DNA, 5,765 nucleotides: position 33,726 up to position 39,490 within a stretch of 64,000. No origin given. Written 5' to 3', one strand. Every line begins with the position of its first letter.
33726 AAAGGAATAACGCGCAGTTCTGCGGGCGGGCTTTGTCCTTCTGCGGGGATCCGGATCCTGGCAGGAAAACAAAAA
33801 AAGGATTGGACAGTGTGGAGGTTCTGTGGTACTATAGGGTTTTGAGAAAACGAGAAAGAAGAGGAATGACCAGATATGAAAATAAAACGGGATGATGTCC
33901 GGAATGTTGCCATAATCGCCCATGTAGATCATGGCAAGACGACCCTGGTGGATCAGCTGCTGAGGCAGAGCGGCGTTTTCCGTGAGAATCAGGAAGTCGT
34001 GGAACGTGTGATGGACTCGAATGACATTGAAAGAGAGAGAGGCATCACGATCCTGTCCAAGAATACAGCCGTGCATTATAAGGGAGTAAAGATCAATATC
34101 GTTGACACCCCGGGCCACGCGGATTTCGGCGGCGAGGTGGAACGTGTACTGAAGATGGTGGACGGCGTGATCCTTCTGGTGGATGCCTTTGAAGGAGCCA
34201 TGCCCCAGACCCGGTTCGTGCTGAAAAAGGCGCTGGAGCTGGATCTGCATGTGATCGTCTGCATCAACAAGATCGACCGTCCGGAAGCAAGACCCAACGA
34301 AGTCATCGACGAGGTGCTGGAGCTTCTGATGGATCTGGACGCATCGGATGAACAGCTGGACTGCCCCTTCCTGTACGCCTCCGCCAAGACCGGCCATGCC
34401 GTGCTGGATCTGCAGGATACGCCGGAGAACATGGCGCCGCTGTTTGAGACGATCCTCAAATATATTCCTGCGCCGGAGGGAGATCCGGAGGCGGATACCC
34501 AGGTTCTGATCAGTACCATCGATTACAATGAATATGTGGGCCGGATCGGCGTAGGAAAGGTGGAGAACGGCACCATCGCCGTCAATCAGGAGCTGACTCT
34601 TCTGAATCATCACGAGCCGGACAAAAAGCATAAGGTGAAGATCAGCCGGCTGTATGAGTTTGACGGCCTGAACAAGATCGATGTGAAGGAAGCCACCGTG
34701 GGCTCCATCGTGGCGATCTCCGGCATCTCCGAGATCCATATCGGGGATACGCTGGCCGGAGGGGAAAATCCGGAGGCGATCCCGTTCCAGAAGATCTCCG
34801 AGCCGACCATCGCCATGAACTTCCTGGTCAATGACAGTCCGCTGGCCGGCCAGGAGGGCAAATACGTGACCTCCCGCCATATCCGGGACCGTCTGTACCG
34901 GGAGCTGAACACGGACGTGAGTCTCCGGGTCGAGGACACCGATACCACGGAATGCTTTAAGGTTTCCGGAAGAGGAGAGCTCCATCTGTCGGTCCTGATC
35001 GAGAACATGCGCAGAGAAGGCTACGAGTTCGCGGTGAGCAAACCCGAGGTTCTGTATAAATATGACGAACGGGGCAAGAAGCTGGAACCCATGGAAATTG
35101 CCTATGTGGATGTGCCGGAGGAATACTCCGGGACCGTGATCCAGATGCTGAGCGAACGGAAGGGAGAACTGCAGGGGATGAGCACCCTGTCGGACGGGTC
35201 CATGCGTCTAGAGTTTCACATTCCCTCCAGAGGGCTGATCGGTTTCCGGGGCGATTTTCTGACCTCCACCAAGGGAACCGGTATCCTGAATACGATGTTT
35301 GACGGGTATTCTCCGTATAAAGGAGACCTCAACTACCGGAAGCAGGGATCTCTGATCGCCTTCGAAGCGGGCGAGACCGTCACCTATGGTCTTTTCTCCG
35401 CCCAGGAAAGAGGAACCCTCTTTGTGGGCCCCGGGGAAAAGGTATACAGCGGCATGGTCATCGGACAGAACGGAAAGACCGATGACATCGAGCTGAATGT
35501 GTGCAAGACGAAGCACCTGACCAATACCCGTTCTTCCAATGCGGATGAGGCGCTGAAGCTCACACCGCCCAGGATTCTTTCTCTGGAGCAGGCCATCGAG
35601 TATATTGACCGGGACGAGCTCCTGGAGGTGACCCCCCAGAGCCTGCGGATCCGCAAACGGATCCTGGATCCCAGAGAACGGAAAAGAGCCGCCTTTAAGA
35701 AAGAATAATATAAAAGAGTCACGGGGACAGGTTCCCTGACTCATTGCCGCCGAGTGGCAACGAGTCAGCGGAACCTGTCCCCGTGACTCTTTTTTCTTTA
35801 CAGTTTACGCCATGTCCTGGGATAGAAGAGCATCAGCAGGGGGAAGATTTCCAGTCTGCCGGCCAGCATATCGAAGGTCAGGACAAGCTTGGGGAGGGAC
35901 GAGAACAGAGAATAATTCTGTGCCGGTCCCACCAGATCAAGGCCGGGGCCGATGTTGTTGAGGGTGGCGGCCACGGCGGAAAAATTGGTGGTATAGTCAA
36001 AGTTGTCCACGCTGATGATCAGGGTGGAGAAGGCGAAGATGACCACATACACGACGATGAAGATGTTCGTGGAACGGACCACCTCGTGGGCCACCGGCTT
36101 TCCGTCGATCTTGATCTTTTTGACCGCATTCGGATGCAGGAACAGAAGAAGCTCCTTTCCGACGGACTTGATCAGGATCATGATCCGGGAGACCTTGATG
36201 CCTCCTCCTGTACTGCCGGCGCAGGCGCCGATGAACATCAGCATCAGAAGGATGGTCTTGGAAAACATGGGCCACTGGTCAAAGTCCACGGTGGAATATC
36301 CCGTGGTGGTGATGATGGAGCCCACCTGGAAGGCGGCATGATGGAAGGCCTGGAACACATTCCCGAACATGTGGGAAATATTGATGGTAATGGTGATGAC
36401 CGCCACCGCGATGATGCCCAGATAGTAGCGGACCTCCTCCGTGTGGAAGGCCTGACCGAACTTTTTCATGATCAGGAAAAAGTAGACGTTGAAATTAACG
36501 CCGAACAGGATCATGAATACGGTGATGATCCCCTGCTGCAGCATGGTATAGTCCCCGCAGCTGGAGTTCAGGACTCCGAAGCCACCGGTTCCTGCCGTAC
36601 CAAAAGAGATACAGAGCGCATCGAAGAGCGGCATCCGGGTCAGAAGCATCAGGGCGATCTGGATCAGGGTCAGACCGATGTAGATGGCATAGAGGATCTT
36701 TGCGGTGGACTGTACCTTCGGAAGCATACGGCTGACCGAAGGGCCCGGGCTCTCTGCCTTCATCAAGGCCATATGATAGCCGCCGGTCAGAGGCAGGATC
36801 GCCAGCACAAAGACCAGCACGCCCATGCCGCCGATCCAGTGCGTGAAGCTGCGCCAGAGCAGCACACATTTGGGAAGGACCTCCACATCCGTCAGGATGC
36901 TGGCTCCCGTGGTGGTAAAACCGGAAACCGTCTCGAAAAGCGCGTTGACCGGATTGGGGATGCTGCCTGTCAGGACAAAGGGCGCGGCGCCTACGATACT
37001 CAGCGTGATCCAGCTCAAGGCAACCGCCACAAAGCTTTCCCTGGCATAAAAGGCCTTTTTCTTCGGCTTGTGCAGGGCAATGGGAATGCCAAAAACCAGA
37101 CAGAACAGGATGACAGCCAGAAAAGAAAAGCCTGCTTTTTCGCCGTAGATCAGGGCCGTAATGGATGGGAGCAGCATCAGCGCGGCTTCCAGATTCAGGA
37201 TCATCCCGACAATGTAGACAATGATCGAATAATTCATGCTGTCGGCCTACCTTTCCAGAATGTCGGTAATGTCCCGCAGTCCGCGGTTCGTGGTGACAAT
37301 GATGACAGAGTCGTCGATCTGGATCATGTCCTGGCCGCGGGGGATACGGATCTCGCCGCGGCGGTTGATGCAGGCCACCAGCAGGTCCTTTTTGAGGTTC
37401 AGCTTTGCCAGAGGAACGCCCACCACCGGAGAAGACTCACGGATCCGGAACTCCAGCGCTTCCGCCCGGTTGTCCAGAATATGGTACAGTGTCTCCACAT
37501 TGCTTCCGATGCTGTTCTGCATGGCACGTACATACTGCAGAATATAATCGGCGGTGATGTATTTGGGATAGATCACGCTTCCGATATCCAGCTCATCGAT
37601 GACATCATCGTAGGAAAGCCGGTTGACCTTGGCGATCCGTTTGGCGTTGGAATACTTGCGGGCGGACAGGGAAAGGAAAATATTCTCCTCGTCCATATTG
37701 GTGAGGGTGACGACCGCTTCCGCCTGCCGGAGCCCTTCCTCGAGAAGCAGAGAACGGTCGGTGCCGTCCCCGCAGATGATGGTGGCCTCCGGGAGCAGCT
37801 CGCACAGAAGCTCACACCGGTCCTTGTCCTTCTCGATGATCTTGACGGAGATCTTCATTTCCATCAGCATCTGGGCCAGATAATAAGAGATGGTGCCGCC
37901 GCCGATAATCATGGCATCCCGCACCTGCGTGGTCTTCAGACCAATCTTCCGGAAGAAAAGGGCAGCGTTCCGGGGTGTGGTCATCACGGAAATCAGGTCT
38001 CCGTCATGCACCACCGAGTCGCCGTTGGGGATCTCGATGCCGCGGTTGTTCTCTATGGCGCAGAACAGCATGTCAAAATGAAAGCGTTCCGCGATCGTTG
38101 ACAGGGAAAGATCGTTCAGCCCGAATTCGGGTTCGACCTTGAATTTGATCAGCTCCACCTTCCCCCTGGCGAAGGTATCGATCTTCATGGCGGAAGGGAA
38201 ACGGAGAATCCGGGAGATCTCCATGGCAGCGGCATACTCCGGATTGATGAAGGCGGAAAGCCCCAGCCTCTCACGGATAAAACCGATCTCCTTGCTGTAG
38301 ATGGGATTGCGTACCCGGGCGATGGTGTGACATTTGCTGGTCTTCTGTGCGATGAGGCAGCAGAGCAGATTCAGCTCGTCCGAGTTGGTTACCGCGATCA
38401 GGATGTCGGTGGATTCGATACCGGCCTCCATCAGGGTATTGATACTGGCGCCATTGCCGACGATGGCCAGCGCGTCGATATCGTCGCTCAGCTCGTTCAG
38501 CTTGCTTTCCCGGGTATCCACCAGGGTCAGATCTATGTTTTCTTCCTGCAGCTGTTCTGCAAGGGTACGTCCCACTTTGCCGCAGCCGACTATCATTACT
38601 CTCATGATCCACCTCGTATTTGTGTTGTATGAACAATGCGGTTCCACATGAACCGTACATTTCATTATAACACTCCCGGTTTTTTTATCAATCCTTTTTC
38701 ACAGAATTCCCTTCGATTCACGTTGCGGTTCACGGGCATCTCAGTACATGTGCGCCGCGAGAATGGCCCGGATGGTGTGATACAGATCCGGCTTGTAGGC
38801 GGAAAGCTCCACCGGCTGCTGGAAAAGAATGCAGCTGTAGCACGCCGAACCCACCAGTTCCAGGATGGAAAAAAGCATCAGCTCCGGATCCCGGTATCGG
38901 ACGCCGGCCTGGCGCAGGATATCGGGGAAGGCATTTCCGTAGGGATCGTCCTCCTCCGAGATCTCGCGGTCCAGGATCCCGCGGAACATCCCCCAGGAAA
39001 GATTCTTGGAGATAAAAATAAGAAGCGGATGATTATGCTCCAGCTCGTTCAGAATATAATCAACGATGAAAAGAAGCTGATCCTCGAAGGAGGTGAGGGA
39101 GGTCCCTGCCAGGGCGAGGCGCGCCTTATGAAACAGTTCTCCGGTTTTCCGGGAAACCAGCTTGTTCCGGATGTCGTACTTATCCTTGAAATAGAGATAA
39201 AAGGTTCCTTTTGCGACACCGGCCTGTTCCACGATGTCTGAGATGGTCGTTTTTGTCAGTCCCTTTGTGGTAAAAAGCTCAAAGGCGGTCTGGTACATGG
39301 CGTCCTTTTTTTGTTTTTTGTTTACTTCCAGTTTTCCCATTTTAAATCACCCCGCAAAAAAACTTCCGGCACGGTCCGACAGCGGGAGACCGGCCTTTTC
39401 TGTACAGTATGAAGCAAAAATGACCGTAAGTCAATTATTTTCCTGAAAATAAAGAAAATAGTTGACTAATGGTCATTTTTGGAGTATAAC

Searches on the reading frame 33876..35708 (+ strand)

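Call 18: search_protein_families(library=pfam, proteins=[window:33876-35708:+], max_evalue=0.001)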
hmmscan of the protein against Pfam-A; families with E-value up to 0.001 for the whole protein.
window:33876-35708:+ (610 aa): 9 families
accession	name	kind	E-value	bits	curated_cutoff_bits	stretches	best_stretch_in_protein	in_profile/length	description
PF00009.33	GTP_EFTU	-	2.5e-58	197.2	26.5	1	7-198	2-187/188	Elongation factor Tu GTP binding domain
PF21018.2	BipA_C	-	1.2e-45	154.3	23.8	1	490-598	1-109/110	TypA/BipA C-terminal domain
PF00679.30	EFG_C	-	3.9e-23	81.7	27.9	1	402-486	2-86/89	Elongation factor G C-terminus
PF03144.31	GTP_EFTU_D2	-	2.4e-12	47.5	30.3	1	222-294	1-73/73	Elongation factor Tu domain 2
PF22042.2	EF-G_D2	-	2.2e-08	34.5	27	1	210-294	4-82/84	Elongation factor G domain 2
PF01926.29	MMR_HSR1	-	5.2e-06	27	21.9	1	11-132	2-113/113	50S ribosome-binding GTPase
PF14492.12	EFG_III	-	1.5e-05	25.4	27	1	335-384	20-70/75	Elongation Factor G, domain III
PF00025.27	Arf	-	0.00012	22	22.3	1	58-151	45-143/174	ADP-ribosylation factor family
PF02421.24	FeoB_N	-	0.00016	21.6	27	0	56-179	32-152/156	Ferrous iron transport protein B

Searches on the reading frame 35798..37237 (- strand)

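Call 18: search_protein_families(library=pfam, proteins=[window:35798-37237:-], max_evalue=0.001)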
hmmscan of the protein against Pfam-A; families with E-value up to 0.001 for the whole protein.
window:35798-37237:- (479 aa): 1 family
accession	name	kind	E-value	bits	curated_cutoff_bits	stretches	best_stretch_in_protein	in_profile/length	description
PF02386.22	TrkH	-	2.9e-59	201.3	27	1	43-472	9-491/502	Cation transport protein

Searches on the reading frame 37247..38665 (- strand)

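Call 18: search_protein_families(library=pfam, proteins=[window:37247-38665:-], max_evalue=0.001)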
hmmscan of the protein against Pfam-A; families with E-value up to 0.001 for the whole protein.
window:37247-38665:- (472 aa): 16 families
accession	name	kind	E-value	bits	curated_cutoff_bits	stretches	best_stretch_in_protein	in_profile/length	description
PF02254.24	TrkA_N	-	3.2e-52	176.2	23.8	2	23-127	1-105/116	TrkA-N domain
PF02080.26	TrkA_C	-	1.5e-17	63.7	27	1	405-470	3-70/71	TrkA-C domain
PF13241.12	NAD_binding_7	-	5.4e-09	37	22.1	1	22-106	9-82/104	Putative NAD(P)-binding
PF01488.26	Shikimate_DH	-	1.5e-07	32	24.3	0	22-98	14-88/138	Shikimate / quinate 5-dehydrogenase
PF03435.24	Sacchrp_dh_NADP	-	3.2e-07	31.2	25.1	0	23-90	1-73/129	Saccharopine dehydrogenase NADP binding domain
PF13478.12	XdhC_C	-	3.6e-06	27.9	29.7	0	23-108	1-66/125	XdhC Rossmann domain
PF02737.24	3HCDH_N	-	8.8e-06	26.2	22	0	23-65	2-44/180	3-hydroxyacyl-CoA dehydrogenase, NAD binding domain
PF01262.27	AlaDh_PNT_C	-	2.1e-05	24.5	23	0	250-320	30-98/214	Alanine dehydrogenase/PNT, C-terminal domain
PF03807.23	F420_oxidored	-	6.4e-05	23.9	21.6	0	23-74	2-49/94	NADP oxidoreductase coenzyme F420-dependent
PF00070.33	Pyr_redox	-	7.5e-05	23.6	22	0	252-279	3-30/82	Pyridine nucleotide-disulphide oxidoreductase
PF02558.23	ApbA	-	7.6e-05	22.8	22.2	0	23-62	1-39/150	Ketopantoate reductase PanE/ApbA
PF01113.26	DapB_N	-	0.0001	22.8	25.6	1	21-106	1-88/124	Dihydrodipicolinate reductase, N-terminus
PF07992.20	Pyr_redox_2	-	0.00014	21.9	26.1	0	247-279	142-173/291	Pyridine nucleotide-disulphide oxidoreductase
PF01494.25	FAD_binding_3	-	0.00029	20.6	22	0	22-83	3-58/349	FAD binding domain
PF03721.20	UDPG_MGDP_dh_N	-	0.00068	19.7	27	0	21-62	1-42/187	UDP-glucose/GDP-mannose dehydrogenase family, NAD binding domain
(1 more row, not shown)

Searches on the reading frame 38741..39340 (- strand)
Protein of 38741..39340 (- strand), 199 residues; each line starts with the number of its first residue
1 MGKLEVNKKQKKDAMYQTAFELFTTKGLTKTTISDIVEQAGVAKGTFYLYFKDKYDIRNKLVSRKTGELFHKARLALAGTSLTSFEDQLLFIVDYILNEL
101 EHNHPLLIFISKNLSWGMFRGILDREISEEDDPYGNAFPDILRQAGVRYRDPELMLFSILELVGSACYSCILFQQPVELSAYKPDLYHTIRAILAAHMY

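Call 18: search_protein_families(library=pfam, proteins=[window:38741-39340:-], max_evalue=0.001)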
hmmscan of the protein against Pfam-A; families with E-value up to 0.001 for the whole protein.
window:38741-39340:- (199 aa): 1 family
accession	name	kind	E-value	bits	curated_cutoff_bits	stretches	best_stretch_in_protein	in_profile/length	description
PF00440.29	TetR_N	-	5.7e-14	52.1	24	1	18-57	4-43/47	Bacterial regulatory proteins, tetR family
